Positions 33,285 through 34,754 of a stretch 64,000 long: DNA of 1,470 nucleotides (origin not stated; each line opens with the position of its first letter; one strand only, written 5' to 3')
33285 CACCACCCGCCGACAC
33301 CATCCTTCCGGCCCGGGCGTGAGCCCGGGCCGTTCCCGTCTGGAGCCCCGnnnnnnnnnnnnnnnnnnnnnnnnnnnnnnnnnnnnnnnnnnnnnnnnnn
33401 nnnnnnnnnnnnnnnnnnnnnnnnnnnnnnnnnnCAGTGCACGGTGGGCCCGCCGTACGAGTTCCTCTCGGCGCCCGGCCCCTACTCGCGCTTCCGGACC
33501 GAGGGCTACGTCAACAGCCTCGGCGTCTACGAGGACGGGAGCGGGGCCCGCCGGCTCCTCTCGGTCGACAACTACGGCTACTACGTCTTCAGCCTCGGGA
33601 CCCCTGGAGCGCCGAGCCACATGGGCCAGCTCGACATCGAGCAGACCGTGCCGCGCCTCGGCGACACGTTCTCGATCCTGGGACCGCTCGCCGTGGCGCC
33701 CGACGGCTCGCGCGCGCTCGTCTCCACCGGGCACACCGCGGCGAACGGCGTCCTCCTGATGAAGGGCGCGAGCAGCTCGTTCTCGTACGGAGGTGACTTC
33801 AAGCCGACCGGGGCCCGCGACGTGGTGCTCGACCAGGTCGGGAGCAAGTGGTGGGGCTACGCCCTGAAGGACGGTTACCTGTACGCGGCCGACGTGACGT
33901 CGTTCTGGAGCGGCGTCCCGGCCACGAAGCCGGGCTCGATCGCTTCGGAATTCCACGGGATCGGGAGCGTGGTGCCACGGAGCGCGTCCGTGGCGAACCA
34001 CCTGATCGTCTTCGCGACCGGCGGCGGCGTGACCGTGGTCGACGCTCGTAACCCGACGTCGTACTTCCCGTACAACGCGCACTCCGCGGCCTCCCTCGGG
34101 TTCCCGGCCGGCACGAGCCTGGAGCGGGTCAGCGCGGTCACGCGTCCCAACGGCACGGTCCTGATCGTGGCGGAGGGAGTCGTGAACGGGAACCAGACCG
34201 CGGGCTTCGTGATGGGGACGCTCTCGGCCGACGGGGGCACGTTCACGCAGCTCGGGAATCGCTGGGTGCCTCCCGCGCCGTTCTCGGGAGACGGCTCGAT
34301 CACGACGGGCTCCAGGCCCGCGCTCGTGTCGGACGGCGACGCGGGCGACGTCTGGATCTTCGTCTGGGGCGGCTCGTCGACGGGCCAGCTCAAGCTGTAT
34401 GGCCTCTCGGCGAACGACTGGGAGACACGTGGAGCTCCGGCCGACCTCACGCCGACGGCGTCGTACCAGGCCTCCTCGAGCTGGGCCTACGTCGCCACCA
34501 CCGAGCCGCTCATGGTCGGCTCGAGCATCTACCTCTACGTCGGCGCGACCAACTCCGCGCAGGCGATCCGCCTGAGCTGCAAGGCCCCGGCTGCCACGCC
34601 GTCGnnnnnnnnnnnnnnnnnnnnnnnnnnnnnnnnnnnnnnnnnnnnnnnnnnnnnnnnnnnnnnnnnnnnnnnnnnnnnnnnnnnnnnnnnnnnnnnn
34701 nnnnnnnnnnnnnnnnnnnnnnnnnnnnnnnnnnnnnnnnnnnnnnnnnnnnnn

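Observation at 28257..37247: Tandem giant paralogs with duplicated C-terminal modules and a ~370-aa indel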

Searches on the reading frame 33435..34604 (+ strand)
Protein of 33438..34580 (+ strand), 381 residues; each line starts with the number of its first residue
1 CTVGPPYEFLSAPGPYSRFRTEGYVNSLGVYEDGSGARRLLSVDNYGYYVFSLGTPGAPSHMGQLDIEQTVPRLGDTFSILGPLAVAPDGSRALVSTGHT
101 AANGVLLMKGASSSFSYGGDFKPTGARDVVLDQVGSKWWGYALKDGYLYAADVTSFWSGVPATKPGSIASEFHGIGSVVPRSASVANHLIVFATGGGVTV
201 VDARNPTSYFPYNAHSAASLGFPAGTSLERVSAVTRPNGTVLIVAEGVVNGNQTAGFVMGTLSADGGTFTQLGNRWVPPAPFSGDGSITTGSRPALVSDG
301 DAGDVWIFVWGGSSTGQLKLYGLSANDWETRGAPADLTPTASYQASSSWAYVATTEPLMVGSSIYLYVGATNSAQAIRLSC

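Call 22: find_homologous_proteins(query=window:33438-34580:+, max_evalue=0.01)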
Query window:33438-34580:+: 8000 candidates shared short words with the query, none scored E <= 0.01.
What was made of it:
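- Tried and rejected: The word-indexed homolog search with the N-domain alone returned nothing (call 22).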

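Call 53: predict_structure(alignment_id=A5)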
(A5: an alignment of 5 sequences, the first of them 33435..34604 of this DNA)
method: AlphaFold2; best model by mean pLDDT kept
length: 390 residues; sequences in the alignment: 5
mean_pLDDT: 49.1   pTM: 0.53
mean pLDDT of the five models: 49.1, 48.2, 47.7, 45.7, 44.5
residues with pLDDT >= 90: 0; 70-90: 47; 50-70: 137; < 50: 206
segments of 3 or more residues with pLDDT < 50: 12-133, 156-170, 278-294, 314-321, 325-357, 361-363, 370-372, 387-390
pLDDT, mean of each block of 10 residues (from residue 1): 61 31 27 42 36 41 31 28 25 30 32 30 31 53 60 49 37 64 60 78 66 75 71 68 72 65 69 57 38 50 59 49 45 36 40 45 51 60 53
secondary structure, 60 per line:
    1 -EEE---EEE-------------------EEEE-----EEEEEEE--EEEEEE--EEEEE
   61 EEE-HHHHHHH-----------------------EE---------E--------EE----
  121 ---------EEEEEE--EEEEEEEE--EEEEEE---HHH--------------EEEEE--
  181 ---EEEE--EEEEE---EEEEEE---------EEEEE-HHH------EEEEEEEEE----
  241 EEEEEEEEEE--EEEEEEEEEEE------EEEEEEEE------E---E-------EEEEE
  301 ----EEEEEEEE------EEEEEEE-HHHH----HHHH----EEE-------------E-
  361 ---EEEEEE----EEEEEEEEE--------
elements in order: E2-4 E8-10 E30-33 E39-45 E48-53 E56-63 H65-71 E130-135 E138-145 E148-153 E174-178 E184-187 E190-194 E198-203 E213-217 E228-236 E241-250 E253-263 E270-277 E296-300 E305-312 E319-325 H327-330 H335-338 E343-345 E364-369 E374-382
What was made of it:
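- The N-domain model is poor (pLDDT 49, call 53), so the beta-propeller assignment is weak.
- Tried and rejected: The N-domain AF2 job, with a 5-sequence alignment, gave a poor model (call 53).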

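Call 56: fold_search(model_id=the predicted structure, library=pdb)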
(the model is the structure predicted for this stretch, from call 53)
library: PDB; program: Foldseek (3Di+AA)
matches with E <= 10: 958; with E <= 0.001: 3
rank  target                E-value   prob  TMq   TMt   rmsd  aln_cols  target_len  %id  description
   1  4qqs_A                1.9e-04  0.99  0.22  0.26  14.2       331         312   11  Crystal structure of a thermostable family-43 glycoside hydrolase (released 2015-03-11)
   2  4fhm_B                3.6e-04  0.97  0.23  0.13  14.7       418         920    9  Nup37-Nup120(aa1-961) complex from Schizosaccharomyces pombe (released 2012-09-26)
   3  4qqs_B                8.8e-04  0.99  0.21  0.24   9.9       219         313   11  Crystal structure of a thermostable family-43 glycoside hydrolase (released 2015-03-11)
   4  4q9t_B                1.1e-03  0.95  0.23  0.23  15.3       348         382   12  Crystal structure of Vanderwaltozyma polyspora Nup133 Beta-propeller domain (released 2014-06-04)
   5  8eap_D                1.3e-03  0.66  0.19  0.17  17.5       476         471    9  Cryo-EM structure of the in-situ gp10-gp26 from bacteriophage P22 (released 2023-09-06)
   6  5m2n                  1.6e-03  1.00  0.24  0.14  12.8       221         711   11  Crystal Structure of Elongator subunit Elp2 (released 2016-12-28)
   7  4fhn_D                1.9e-03  0.85  0.20  0.11  13.5       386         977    8  Nup37-Nup120 full-length complex from Schizosaccharomyces pombe (released 2012-09-26)
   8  5msx_A                2.0e-03  0.91  0.24  0.22  20.7       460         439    9  Glycoside hydrolase BT_3662 (released 2017-03-22)
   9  5msx_C                2.7e-03  0.89  0.22  0.20  19.9       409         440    9  Glycoside hydrolase BT_3662 (released 2017-03-22)
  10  4n4b                  2.7e-03  0.85  0.18  0.21  14.9       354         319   10  Crystal Structure of the alpha-L-arabinofuranosidase PaAbf62A from Podospora anserina (released 2014-01-15)
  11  7y22_Y                3.0e-03  0.63  0.19  0.11  21.1       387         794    7  CryoEM structure of Klebsiella phage Kp7 tail complex applied with C6 symmetry (released 2023-06-14)
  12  4n2z_A                3.3e-03  0.82  0.18  0.21  14.9       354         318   10  Crystal Structure of the alpha-L-arabinofuranosidase PaAbf62A from Podospora anserina in complex with cellotriose (released 2014-01-15)
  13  7oz7_A                3.9e-03  0.89  0.23  0.13  13.9       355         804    9  Crystal structure of DPP8 in complex with a 4-oxo-b-lactam based inhibitor, L84 (released 2021-07-14)
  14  9jg6_a                4.9e-03  0.30  0.18  0.16  18.8       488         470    9  The tail-complex structure of phage P22 (released 2025-02-26)
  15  7tbi_Q2               5.4e-03  0.95  0.30  0.15  12.0       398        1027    9  Composite structure of the S. cerevisiae nuclear pore complex (NPC) (released 2022-06-15)
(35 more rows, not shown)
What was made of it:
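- On LVIVD / YVTN-type beta-propeller surface domains: The AF2 model is poor (pLDDT 49, pTM 0.53; call 53), but all top Foldseek hits are propellers (probability 0.85-1.0, TM 0.2-0.3; call 56).
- All top Foldseek hits are beta-propellers (call 56). Top fold hits for the N-domain include GH43, GH62 and GH32-type propellers, neuraminidase-like proteins and a rhamnose-glucuronate lyase (call 56). The N-domain model is low-confidence (pLDDT 49, call 53), and non-enzymatic propellers (Nup, WD40, clathrin) rank equally well (call 56).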
